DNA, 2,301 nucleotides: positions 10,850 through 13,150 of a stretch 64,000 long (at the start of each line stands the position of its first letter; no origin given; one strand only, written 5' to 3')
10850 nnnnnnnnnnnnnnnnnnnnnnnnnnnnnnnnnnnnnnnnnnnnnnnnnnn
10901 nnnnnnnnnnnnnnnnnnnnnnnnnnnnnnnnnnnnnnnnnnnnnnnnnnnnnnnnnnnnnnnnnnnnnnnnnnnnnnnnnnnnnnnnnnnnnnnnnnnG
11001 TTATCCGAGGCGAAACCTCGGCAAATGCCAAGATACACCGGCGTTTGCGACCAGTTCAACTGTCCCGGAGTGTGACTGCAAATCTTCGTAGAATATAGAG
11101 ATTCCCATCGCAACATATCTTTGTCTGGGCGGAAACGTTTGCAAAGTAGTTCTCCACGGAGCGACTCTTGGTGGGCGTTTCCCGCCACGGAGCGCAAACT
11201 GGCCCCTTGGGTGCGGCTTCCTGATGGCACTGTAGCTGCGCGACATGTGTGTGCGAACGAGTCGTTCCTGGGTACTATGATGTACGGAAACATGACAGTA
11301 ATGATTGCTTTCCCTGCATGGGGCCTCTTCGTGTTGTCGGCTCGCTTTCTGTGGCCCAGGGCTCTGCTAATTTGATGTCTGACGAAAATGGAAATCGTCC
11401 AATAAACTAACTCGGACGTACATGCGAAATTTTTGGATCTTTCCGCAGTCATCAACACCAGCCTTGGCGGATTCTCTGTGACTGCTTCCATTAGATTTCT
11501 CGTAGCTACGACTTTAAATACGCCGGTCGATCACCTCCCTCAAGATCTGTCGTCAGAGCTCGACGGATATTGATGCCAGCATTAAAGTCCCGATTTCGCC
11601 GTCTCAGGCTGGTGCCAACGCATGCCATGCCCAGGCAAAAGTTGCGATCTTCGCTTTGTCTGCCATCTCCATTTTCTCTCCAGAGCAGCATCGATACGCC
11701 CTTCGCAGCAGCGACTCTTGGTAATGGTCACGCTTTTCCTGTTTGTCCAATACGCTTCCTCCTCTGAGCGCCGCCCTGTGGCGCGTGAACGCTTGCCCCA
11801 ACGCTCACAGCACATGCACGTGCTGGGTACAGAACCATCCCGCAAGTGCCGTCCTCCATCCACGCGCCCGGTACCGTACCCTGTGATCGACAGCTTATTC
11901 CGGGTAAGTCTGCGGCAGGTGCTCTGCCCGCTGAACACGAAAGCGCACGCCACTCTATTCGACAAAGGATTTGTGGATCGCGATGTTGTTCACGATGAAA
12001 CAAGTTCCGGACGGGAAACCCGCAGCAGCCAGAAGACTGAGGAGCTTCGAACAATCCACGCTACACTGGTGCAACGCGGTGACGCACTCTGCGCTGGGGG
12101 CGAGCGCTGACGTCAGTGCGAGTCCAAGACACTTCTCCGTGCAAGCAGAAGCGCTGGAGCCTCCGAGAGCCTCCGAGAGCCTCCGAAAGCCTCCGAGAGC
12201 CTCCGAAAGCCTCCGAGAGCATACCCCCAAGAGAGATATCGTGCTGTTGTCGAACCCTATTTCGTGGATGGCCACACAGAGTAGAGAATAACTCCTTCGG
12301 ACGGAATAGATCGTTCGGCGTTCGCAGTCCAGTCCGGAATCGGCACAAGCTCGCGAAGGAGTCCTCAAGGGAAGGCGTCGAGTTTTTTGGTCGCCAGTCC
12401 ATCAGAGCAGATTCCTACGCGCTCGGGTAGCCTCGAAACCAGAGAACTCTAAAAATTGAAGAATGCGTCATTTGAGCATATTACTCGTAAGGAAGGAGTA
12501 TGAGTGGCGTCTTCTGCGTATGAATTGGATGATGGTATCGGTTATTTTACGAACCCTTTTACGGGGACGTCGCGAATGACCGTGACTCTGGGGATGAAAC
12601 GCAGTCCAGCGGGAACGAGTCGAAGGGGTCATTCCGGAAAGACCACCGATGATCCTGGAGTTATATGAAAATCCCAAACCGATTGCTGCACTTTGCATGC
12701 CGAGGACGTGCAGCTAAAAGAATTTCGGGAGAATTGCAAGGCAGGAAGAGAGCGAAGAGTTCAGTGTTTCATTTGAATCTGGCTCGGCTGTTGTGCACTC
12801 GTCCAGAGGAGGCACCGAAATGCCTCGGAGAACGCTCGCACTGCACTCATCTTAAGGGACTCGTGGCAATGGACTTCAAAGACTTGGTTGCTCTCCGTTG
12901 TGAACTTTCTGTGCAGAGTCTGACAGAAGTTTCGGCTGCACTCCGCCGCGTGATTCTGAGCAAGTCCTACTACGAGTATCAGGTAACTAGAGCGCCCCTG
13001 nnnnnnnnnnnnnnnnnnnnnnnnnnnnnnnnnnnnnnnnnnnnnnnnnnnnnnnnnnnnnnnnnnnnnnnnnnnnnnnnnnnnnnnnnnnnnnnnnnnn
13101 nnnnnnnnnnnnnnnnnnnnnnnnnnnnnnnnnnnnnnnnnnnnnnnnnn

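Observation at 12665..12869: The R1 element supplies the annotated start codon and first 39 codons of the NCA2-like ORF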

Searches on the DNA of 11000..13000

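Call 58: search_rna_families(source=window, start=11000, end=13000, threshold=evalue, max_evalue=1)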
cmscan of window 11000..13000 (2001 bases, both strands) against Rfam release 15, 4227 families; matches with E-value up to 1: 0.
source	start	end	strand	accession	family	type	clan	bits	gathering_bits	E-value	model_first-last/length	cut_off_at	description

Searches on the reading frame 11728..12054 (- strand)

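Call 77: search_protein_families(library=pfam, proteins=[window:11728-12054:-], max_evalue=1)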
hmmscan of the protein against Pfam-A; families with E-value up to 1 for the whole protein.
window:11728-12054:- (108 aa): 1 family
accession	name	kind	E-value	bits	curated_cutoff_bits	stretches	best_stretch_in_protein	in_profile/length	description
PF23087.1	MRH_ELAPOR1_9th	-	0.03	14.5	27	1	17-72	126-180/203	ELAPOR1-like, mannose 6-phosphate receptor homology domain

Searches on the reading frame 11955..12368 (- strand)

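Call 77: search_protein_families(library=pfam, proteins=[window:11955-12368:-], max_evalue=1)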
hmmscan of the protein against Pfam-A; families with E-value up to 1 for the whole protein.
window:11955-12368:- (137 aa): 1 family
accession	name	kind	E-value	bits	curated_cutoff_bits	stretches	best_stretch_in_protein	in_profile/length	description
PF17204.8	Sid-5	-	0.25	12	27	0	91-113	1-23/76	Sid-5 family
